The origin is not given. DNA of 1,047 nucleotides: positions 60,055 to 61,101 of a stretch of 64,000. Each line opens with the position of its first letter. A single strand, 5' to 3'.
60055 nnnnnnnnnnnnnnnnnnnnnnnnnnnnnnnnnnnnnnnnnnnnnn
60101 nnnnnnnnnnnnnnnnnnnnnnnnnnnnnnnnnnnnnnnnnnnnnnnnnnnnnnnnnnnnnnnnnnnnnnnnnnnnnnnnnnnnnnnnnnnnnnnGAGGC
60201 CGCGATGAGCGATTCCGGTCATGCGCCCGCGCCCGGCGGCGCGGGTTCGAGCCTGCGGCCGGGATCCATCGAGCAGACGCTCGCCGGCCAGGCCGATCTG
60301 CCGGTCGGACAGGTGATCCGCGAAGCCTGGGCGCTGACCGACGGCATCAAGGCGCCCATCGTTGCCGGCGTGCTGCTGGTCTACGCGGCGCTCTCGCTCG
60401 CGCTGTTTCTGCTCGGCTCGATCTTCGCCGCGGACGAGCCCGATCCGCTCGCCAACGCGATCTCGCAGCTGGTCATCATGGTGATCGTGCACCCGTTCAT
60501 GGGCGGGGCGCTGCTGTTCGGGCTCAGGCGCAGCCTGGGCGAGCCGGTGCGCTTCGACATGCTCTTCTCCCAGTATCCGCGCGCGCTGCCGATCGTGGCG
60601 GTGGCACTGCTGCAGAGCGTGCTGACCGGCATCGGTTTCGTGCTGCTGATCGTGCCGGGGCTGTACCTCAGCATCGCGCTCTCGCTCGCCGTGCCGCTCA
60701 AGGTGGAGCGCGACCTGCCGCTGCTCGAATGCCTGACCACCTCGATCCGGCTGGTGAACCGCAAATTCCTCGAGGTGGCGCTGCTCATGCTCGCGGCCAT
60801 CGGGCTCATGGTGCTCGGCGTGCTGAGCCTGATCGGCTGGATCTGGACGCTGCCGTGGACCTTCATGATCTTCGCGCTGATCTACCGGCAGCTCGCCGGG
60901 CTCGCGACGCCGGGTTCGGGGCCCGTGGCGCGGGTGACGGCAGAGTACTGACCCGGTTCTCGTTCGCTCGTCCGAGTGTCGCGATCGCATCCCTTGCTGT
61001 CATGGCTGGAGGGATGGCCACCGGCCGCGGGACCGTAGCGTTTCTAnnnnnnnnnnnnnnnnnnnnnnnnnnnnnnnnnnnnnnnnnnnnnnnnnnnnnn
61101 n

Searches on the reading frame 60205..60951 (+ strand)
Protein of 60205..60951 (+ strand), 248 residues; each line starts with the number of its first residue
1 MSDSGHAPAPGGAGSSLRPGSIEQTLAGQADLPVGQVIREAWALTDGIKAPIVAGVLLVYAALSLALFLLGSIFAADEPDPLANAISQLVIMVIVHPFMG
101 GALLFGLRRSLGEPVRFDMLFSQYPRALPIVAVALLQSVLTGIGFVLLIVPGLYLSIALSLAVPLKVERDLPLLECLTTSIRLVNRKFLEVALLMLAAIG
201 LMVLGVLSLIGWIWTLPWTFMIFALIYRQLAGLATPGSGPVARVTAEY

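Call 79: search_protein_families(library=pfam, proteins=[window:60205-60951:+], max_evalue=0.01)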
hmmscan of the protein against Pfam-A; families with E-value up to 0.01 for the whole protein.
window:60205-60951:+ (248 aa): 1 family
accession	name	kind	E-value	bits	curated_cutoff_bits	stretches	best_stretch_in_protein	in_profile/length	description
PF06790.16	UPF0259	-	0.00069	19.9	31.4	1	131-208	134-213/248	Uncharacterised protein family (UPF0259)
